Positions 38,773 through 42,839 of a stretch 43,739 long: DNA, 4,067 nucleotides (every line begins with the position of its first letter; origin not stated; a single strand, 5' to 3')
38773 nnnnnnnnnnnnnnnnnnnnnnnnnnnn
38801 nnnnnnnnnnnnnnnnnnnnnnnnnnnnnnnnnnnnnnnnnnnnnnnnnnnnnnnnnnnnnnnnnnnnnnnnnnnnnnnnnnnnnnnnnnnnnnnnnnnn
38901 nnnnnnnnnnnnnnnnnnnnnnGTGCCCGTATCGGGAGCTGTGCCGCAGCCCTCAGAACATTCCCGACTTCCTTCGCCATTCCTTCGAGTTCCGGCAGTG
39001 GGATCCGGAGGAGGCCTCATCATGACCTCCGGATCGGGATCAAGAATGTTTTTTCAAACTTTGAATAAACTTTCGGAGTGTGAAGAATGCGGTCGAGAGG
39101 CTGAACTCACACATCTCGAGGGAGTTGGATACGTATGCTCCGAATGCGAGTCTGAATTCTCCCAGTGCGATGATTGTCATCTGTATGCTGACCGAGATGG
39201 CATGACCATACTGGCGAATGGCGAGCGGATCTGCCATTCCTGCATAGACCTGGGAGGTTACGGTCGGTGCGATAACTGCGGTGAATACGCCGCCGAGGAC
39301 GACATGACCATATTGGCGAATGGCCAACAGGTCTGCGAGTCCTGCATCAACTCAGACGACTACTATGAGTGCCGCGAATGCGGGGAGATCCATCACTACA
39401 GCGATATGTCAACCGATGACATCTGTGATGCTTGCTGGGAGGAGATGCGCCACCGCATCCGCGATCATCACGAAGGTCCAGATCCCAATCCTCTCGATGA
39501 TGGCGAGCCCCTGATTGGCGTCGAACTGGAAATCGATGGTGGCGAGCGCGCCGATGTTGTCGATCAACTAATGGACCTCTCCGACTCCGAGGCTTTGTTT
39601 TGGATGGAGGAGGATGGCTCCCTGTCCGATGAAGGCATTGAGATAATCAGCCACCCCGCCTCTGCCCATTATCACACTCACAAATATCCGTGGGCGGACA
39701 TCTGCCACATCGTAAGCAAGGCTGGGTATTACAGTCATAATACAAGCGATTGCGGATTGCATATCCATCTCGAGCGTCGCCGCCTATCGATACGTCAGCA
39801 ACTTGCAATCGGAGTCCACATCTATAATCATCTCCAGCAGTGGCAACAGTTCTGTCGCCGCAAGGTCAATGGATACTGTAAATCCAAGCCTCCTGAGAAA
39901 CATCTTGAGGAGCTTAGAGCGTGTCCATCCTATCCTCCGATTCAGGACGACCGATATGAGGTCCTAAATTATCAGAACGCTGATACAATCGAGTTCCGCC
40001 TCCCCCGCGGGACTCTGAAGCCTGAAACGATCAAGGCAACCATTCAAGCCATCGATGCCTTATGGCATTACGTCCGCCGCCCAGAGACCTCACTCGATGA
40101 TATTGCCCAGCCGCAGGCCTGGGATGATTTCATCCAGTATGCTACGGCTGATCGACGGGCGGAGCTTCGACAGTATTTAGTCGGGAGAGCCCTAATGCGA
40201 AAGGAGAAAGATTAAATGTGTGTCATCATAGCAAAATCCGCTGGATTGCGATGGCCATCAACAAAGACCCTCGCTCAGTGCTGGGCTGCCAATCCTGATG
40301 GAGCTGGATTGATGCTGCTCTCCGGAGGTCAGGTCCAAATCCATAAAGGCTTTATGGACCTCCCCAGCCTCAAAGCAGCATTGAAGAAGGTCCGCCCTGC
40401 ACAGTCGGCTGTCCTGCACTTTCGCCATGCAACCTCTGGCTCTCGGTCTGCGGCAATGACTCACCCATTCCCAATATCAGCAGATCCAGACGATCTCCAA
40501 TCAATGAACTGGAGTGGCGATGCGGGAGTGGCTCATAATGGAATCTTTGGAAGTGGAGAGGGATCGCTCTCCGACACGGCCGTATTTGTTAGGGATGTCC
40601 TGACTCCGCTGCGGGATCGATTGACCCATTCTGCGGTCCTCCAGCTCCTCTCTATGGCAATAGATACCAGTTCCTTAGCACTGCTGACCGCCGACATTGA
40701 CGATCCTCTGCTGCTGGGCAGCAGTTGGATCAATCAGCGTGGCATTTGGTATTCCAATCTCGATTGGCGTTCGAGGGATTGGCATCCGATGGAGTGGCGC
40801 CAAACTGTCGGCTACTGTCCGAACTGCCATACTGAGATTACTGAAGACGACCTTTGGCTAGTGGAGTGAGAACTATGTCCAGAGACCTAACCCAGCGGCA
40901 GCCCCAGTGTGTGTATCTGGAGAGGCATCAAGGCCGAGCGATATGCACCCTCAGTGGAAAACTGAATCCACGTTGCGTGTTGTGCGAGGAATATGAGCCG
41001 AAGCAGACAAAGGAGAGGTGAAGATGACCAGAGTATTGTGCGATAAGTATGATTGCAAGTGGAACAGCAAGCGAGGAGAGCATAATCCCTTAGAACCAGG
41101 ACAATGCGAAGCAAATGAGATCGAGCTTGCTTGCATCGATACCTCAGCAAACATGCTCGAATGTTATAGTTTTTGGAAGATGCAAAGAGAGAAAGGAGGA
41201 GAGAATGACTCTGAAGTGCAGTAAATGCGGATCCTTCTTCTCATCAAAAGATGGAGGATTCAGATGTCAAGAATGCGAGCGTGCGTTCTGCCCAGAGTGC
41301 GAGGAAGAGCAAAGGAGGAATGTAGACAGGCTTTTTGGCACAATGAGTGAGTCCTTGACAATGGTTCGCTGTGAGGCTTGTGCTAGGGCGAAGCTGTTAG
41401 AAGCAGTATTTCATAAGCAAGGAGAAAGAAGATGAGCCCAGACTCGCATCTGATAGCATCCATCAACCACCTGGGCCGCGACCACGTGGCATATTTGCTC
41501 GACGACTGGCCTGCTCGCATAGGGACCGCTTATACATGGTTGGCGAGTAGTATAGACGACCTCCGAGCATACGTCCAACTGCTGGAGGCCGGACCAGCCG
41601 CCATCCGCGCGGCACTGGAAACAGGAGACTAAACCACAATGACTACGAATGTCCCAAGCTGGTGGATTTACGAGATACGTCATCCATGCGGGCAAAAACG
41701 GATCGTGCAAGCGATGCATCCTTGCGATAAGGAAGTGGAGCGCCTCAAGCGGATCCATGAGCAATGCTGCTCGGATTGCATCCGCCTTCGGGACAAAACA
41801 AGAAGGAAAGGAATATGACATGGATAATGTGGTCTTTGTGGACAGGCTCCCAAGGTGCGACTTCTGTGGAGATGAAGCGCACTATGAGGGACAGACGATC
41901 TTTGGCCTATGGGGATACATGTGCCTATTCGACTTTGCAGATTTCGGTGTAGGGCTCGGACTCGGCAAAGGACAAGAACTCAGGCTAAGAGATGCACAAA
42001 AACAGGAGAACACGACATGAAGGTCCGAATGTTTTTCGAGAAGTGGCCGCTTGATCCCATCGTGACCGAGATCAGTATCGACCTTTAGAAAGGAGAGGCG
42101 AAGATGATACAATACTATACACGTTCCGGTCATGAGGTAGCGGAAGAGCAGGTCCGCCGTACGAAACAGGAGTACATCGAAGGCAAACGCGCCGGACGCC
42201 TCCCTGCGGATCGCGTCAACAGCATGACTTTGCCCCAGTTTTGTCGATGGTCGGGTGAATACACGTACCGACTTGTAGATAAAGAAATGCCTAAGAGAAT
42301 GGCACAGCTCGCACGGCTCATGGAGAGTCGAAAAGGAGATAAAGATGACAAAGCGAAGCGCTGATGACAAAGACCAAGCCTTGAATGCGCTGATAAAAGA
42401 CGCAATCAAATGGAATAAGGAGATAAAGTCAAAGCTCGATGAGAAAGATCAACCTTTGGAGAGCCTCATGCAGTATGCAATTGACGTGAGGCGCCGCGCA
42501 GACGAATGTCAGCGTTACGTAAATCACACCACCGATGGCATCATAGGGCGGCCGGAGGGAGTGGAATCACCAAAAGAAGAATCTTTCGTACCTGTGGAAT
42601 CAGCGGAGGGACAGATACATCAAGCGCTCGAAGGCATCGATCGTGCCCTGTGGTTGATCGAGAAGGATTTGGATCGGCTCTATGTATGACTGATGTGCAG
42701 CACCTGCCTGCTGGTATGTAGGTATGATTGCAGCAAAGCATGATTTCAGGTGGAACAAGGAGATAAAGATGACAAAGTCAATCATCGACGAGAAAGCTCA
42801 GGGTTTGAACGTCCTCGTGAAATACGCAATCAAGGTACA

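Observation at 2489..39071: Genome-wide 25-bp near-palindrome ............-S-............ marks gene junctions on both arms, and its asymmetry follows gene direction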

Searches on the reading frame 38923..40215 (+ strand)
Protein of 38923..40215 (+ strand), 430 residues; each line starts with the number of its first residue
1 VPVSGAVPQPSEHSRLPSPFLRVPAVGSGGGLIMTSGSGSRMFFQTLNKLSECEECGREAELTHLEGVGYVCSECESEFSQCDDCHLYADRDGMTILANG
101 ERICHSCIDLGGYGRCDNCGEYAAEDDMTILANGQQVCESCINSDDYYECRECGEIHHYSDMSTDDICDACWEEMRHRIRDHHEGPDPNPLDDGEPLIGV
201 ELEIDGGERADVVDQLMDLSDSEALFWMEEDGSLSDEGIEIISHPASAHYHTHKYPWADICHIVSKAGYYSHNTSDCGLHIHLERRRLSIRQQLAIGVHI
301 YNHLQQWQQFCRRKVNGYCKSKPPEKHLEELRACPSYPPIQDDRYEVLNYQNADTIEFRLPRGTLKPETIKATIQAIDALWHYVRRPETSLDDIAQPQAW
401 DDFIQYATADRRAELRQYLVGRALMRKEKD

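Call 8: search_protein_families(library=pfam, proteins=[window:38923-40215:+], max_evalue=0.01)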
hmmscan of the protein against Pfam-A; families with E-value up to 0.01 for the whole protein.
window:38923-40215:+ (430 aa): 1 family
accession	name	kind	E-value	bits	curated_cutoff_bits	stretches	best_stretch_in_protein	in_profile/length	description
PF12224.13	Amidoligase_2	-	2.8e-08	34.4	22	1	260-380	95-244/245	Putative amidoligase enzyme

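Call 9: search_protein_families(library=phrogs, proteins=[window:38923-40215:+], max_evalue=0.001)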
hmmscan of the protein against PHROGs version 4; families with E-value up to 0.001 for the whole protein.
window:38923-40215:+ (430 aa): 4 families
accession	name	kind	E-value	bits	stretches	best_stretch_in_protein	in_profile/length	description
phrog_16683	-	unknown function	1.4e-34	120.8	1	173-422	83-334/368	-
phrog_22302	-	unknown function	2.6e-18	67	1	139-405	26-286/453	-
phrog_2443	-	other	3.9e-10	40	1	198-383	156-361/801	amidoligase enzyme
phrog_7469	-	other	5.3e-05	23.8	1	196-303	17-116/357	amidoligase enzyme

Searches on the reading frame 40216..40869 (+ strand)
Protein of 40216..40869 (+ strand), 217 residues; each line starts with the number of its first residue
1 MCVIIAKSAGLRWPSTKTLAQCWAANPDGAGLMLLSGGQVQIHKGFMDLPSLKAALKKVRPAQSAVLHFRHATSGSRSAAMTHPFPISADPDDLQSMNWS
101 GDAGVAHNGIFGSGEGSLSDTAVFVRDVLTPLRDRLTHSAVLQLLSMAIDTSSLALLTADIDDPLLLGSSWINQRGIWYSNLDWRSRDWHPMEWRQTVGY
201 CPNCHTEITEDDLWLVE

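Call 28: search_protein_families(library=pfam, proteins=[window:40216-40869:+], max_evalue=0.05)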
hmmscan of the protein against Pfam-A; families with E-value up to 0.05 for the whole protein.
window:40216-40869:+ (217 aa): 2 families
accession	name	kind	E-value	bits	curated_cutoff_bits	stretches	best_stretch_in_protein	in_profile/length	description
PF25207.1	DUF7837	-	0.0065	16.9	27.8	1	196-213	3-20/47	Domain of unknown function (DUF7837)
PF13240.11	Zn_Ribbon_1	-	0.05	13.9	25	0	200-212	1-13/23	zinc-ribbon domain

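Call 47: search_protein_families(library=phrogs, proteins=[window:40216-40869:+], max_evalue=0.01)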
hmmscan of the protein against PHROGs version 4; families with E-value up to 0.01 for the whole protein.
window:40216-40869:+ (217 aa): 1 family
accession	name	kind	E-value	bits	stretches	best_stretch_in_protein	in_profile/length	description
phrog_25883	-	unknown function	8.4e-05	22.9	1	1-185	1-188/299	-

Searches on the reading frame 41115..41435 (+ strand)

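Call 28: search_protein_families(library=pfam, proteins=[window:41115-41435:+], max_evalue=0.05)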
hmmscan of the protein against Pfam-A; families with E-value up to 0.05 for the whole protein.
window:41115-41435:+ (106 aa): 5 families
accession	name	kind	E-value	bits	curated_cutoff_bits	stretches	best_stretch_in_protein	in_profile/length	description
PF22586.1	ANCHR-like_BBOX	-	0.0004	20.8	27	1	35-71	2-33/39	ANCHR-like B-box zinc-binding domain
PF00643.29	zf-B_box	-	0.0019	18.8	24.1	0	49-64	16-31/42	B-box zinc finger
PF01485.27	IBR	-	0.0036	17.8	24.3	1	30-69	16-62/65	IBR domain, a half RING-finger domain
PF00130.28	C1_1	-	0.0061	16.8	26.5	0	30-63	9-43/53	Phorbol esters/diacylglycerol binding domain (C1 domain)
PF01363.27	FYVE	-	0.016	15.8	27.8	1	28-91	4-63/67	FYVE zinc finger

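Call 47: search_protein_families(library=phrogs, proteins=[window:41115-41435:+], max_evalue=0.01)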
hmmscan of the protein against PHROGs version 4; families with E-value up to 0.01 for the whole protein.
window:41115-41435:+ (106 aa): 0 families

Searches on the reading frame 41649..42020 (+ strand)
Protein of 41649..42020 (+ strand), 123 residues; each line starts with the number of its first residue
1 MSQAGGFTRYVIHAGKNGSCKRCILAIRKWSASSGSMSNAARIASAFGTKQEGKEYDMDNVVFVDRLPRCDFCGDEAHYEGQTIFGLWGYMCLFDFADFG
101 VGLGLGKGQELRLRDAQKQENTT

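Call 28: search_protein_families(library=pfam, proteins=[window:41649-42020:+], max_evalue=0.05)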
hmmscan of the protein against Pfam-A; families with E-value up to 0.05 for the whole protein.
window:41649-42020:+ (123 aa): 0 families

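Call 47: search_protein_families(library=phrogs, proteins=[window:41649-42020:+], max_evalue=0.01)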
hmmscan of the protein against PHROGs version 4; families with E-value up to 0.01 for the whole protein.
window:41649-42020:+ (123 aa): 2 families
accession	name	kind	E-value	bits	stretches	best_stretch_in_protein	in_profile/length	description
phrog_23287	-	unknown function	1.8e-12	48.7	1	58-116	1-66/104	-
phrog_29767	-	unknown function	0.0012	20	1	66-122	22-84/86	-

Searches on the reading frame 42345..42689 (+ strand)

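Call 28: search_protein_families(library=pfam, proteins=[window:42345-42689:+], max_evalue=0.05)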
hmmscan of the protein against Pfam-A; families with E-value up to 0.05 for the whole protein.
window:42345-42689:+ (114 aa): 0 families

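Call 47: search_protein_families(library=phrogs, proteins=[window:42345-42689:+], max_evalue=0.01)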
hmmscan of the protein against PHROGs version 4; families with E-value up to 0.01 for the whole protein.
window:42345-42689:+ (114 aa): 1 family
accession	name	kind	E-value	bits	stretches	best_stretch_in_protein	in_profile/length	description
phrog_11350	-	unknown function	0.0057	17.8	1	29-87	14-72/108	-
